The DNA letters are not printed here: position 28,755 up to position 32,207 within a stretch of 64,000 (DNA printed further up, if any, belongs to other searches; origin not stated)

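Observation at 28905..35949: Giant AAA+ ATPase plus transglutaminase-like/vWA protein operon downstream of tRNA-Thr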

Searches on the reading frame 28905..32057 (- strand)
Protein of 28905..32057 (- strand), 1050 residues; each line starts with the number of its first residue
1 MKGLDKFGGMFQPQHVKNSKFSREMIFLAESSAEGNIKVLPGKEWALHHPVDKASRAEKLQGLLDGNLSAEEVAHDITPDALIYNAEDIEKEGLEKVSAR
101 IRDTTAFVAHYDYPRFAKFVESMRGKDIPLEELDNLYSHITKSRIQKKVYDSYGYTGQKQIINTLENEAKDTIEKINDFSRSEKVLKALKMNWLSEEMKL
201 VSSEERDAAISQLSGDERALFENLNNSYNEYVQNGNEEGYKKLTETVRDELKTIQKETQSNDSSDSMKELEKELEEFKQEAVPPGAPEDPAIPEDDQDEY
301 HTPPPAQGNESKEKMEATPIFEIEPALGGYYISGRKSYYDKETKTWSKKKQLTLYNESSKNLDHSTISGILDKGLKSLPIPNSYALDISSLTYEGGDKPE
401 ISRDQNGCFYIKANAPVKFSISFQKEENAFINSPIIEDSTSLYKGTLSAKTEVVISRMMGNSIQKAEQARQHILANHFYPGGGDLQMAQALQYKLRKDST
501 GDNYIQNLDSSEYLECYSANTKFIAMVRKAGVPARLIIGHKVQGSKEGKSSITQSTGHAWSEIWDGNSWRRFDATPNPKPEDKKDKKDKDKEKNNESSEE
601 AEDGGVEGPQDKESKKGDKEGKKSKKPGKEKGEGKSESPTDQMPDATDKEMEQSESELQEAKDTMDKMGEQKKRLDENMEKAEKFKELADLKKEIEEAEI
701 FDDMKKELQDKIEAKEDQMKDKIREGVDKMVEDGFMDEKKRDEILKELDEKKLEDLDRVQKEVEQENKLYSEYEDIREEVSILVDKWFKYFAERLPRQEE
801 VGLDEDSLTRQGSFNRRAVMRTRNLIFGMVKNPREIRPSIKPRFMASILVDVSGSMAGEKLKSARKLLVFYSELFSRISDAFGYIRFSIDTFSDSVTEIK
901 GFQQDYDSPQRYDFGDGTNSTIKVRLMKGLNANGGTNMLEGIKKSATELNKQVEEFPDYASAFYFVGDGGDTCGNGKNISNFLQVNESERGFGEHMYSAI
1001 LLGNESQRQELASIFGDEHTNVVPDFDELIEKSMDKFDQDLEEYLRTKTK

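Call 7: search_protein_families(library=pfam, proteins=[window:28905-32057:-], max_evalue=1)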
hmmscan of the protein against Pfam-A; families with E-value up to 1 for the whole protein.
window:28905-32057:- (1050 aa): 4 families
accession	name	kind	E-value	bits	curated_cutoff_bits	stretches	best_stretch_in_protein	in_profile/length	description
PF01841.26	Transglut_core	-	3.2e-10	40.7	23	1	486-574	16-108/108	Transglutaminase-like superfamily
PF13519.12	VWA_2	-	0.0052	17.8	27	1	848-953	3-93/107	von Willebrand factor type A domain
PF00092.34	VWA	-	0.012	16.3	23.8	1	848-974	4-118/174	von Willebrand factor type A domain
PF14966.11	DNA_repr_REX1B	-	0.72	10.9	24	1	219-259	15-55/94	DNA repair REX1-B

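Call 8: search_protein_families(library=ncbifam, proteins=[window:28905-32057:-], max_evalue=1)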
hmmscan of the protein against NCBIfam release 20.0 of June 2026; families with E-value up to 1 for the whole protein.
window:28905-32057:- (1050 aa): 2 families
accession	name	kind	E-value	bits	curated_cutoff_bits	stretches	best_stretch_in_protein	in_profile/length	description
TIGR03788.1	marine_srt_targ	equivalog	0.0026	16.2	551.65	1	848-969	276-379/629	marine proteobacterial sortase target protein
NF009357.0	PRK12712.1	equivalog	0.15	11.4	606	1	524-560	209-245/344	flagellar rod assembly protein/muramidase FlgJ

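Call 11: find_homologous_proteins(query=window:28905-32057:-)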
Query window:28905-32057:- (1050 aa): 189 proteins with E <= 0.001 among 8000 candidates; the best 120 are listed.
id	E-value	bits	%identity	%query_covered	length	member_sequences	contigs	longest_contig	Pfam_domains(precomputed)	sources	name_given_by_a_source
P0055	0.0e+0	2327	100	100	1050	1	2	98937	PF01841.26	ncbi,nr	ncbi:hypothetical protein H0W91_00940 [Patescibacteria group bacterium]|nr:hypothetical protein [Pat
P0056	0.0e+0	1714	74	98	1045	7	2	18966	PF01841.26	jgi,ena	-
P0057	0.0e+0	1712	73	98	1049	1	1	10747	PF01841.26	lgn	-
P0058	0.0e+0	1708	73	99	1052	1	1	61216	PF01841.26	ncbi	-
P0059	0.0e+0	1707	73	98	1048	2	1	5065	PF01841.26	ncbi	-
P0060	0.0e+0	1701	72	99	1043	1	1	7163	PF01841.26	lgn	-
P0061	0.0e+0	1697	72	99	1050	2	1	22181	PF01841.26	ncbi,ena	-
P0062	0.0e+0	1696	72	99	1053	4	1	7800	PF13519.13,PF01841.26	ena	-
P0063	0.0e+0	1696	72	99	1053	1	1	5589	PF01841.26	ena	-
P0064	0.0e+0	1692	73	98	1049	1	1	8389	PF01841.26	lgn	-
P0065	0.0e+0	1690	71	99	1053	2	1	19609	PF01841.26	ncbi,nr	ncbi:MAG: transglutaminase domain-containing protein [bacterium]|nr:transglutaminase domain-containi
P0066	0.0e+0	1688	72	98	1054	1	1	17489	PF01841.26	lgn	-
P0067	0.0e+0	1683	72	99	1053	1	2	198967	PF01841.26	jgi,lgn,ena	-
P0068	0.0e+0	1674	71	99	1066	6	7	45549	PF13519.13,PF01841.26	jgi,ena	-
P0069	0.0e+0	1670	72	99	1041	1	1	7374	PF01841.26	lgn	-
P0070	0.0e+0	1670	71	99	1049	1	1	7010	PF13519.13,PF01841.26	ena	-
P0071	0.0e+0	1664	71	98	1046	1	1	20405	PF01841.26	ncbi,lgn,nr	ncbi:MAG: transglutaminase domain-containing protein [bacterium]|nr:transglutaminase domain-containi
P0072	0.0e+0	1662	71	99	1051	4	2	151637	PF01841.26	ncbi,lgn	-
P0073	0.0e+0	1659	70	100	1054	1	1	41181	PF01841.26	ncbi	-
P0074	0.0e+0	1659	71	98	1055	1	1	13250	PF01841.26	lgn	-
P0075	0.0e+0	1655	71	99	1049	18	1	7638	PF01841.26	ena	-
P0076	0.0e+0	1654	70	99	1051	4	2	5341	PF01841.26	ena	-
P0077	0.0e+0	1649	70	98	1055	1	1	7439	PF01841.26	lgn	-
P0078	0.0e+0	1642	71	99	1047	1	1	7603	PF01841.26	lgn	-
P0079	0.0e+0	1639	69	99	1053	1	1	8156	PF01841.26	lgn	-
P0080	0.0e+0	1634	69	99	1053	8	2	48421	PF01841.26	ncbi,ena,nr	ncbi:MAG: hypothetical protein EXS46_01830 [Candidatus Taylorbacteria bacterium]|nr:hypothetical pro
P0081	0.0e+0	1634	70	99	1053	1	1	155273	PF01841.26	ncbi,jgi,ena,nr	ncbi:MAG TPA: transglutaminase domain-containing protein [Candidatus Paceibacterota bacterium]|nr:tr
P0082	0.0e+0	1633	69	98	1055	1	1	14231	PF01841.26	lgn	-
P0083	0.0e+0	1628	69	99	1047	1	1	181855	PF01841.26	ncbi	-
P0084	0.0e+0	1623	68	99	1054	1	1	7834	PF01841.26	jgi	-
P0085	0.0e+0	1623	69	99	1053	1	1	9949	PF01841.26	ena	-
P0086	0.0e+0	1622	68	100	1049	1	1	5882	PF01841.26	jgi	jgi:hypothetical protein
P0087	0.0e+0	1622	69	99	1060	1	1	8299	PF01841.26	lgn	-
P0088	0.0e+0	1621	69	98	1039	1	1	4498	PF01841.26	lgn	-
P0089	0.0e+0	1608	69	98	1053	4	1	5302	PF01841.26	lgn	-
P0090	0.0e+0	1608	68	100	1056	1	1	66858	PF01841.26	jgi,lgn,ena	-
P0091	0.0e+0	1607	68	98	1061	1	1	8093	PF01841.26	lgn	-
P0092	0.0e+0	1606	68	98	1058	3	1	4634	PF01841.26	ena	-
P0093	0.0e+0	1605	68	98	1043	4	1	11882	PF13519.13,PF01841.26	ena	-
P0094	0.0e+0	1600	68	98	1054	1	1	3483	PF01841.26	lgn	-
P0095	0.0e+0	1594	67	98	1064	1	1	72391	PF01841.26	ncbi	-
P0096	0.0e+0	1590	69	98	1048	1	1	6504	PF01841.26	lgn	-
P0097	0.0e+0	1569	66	99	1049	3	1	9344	PF01841.26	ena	-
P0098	0.0e+0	1560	66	98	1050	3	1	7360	PF01841.26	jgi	-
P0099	0.0e+0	1560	65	100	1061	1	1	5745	PF01841.26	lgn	-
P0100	0.0e+0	1557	66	98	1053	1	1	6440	PF01841.26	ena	-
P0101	0.0e+0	1554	67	99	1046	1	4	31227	PF13519.13,PF01841.26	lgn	-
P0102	0.0e+0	1542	65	99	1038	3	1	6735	PF01841.26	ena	-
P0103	0.0e+0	1542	65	98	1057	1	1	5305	PF01841.26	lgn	-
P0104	0.0e+0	1539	65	100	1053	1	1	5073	PF13519.13,PF01841.26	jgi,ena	-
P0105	0.0e+0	1536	66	98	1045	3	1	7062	PF13519.13,PF01841.26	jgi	-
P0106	0.0e+0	1521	65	98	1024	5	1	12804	PF01841.26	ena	-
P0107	0.0e+0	1516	64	99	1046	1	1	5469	PF01841.26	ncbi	-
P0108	0.0e+0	1511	65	98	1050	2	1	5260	PF01841.26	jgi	-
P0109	0.0e+0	1509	66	96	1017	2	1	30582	PF01841.26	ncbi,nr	ncbi:MAG TPA: transglutaminase domain-containing protein, partial [bacterium]|nr:transglutaminase do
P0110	0.0e+0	1508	65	98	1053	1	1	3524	PF01841.26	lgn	-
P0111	0.0e+0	1497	66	97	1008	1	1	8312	PF01841.26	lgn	-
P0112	0.0e+0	1491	64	99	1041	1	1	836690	PF01841.26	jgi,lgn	jgi:uncharacterized protein YegL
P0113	0.0e+0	1487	64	99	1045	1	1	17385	PF13519.13,PF01841.26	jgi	jgi:uncharacterized protein YegL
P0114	0.0e+0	1487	71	88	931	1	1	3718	PF13519.13,PF01841.26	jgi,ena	-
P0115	0.0e+0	1478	63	98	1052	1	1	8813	PF01841.26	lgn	-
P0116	0.0e+0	1477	65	99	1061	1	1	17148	PF01841.26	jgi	-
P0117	0.0e+0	1472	64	98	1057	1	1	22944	PF01841.26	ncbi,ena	-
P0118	0.0e+0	1462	62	98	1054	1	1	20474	PF01841.26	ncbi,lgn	-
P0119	0.0e+0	1449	61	99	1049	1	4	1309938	PF01841.26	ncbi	ncbi:MAG: transglutaminase domain-containing protein [Candidatus Kerfeldbacteria bacterium]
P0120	0.0e+0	1442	59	98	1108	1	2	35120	PF01841.26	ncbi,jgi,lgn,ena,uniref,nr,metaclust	ncbi:MAG: hypothetical protein A2493_03665 [Candidatus Magasanikbacteria bacterium RIFOXYC12_FULL_33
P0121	0.0e+0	1409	65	90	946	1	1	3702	PF01841.26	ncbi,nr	ncbi:MAG: transglutaminase domain-containing protein, partial [bacterium]|nr:transglutaminase domain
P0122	0.0e+0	1395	59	99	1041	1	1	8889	PF01841.26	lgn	-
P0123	0.0e+0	1391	59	98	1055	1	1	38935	PF01841.26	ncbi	-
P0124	0.0e+0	1369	58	98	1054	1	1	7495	PF13519.13,PF01841.26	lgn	-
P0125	0.0e+0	1352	58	99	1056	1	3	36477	PF01841.26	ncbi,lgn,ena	-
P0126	0.0e+0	1342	59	99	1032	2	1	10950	PF01841.26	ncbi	-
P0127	0.0e+0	1339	58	98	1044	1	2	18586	PF01841.26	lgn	-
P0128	0.0e+0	1337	55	99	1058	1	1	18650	PF13519.13,PF01841.26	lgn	-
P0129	0.0e+0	1309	56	100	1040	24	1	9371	PF01841.26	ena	-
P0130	0.0e+0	1308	56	97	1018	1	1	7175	PF01841.26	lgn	-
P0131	0.0e+0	1299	71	78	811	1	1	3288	PF01841.26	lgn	-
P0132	0.0e+0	1292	56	98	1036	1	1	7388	PF01841.26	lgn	-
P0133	0.0e+0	1282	55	98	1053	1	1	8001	PF01841.26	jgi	-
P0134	0.0e+0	1262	55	98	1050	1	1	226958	PF01841.26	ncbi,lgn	-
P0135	0.0e+0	1255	55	98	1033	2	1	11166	PF01841.26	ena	-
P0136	0.0e+0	1255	55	99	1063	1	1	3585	PF13519.13,PF01841.26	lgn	-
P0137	0.0e+0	1252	54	98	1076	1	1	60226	PF01841.26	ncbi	-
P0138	0.0e+0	1251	54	99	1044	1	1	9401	PF01841.26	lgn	-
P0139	0.0e+0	1251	53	99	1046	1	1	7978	PF01841.26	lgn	-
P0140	0.0e+0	1251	53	100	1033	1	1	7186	PF01841.26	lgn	-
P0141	0.0e+0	1250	53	99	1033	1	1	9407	PF01841.26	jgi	-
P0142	0.0e+0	1249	54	98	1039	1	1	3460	PF01841.26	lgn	-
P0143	0.0e+0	1247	53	99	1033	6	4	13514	PF01841.26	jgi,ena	-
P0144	0.0e+0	1245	53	98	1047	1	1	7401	PF01841.26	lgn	-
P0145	0.0e+0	1244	54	98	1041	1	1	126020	PF01841.26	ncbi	-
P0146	0.0e+0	1244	53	100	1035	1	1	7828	PF01841.26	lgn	-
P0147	0.0e+0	1244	55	98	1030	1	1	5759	PF01841.26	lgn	-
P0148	0.0e+0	1244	53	99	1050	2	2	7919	PF13519.13,PF01841.26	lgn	-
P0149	0.0e+0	1242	54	98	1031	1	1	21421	PF01841.26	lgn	-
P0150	0.0e+0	1241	53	99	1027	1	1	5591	PF01841.26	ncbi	-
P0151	0.0e+0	1240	54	99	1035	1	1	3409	PF01841.26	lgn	-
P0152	0.0e+0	1239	52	100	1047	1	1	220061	PF01841.26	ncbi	-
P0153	0.0e+0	1238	53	99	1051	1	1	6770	PF01841.26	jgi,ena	-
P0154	0.0e+0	1238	53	99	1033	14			PF01841.26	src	-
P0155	0.0e+0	1235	70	76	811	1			PF01841.26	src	-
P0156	0.0e+0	1234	52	100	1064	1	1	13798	PF01841.26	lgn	-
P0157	0.0e+0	1233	55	98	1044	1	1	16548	PF01841.26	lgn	-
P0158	0.0e+0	1233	59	39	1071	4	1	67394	PF01841.26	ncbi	-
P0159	0.0e+0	1232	53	98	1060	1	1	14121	PF01841.26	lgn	-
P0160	0.0e+0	1229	54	98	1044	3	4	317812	PF01841.26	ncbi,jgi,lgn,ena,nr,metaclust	ncbi:MAG: hypothetical protein A2687_04090 [Candidatus Levybacteria bacterium RIFCSPHIGHO2_01_FULL_3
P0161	0.0e+0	1222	52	99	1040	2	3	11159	PF01841.26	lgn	-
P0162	0.0e+0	1219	53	98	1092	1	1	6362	PF01841.26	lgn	-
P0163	0.0e+0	1217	54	98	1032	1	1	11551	PF01841.26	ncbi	-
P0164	0.0e+0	1217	53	99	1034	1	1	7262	PF01841.26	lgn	-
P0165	0.0e+0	1216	69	73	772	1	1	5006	PF13519.13,PF01841.26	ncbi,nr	ncbi:VWA domain-containing protein, partial [Candidatus Gribaldobacteria bacterium]|nr:VWA domain-co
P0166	0.0e+0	1213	53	98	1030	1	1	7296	PF01841.26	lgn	-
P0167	0.0e+0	1205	59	84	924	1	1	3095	PF01841.26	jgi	jgi:hypothetical protein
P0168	0.0e+0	1194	52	99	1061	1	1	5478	PF01841.26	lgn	-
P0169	0.0e+0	1194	53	98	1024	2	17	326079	PF01841.26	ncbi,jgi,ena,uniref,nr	ncbi:hypothetical protein A3D80_01865 [Candidatus Roizmanbacteria bacterium RIFCSPHIGHO2_02_FULL_40_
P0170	0.0e+0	1190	51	98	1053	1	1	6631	PF01841.26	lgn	-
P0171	0.0e+0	1187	51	98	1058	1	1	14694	PF01841.26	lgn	-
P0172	0.0e+0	1178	52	98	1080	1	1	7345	PF01841.26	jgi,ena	-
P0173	0.0e+0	1178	51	98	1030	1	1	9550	PF01841.26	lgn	-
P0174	0.0e+0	1177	52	98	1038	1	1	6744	PF01841.26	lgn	-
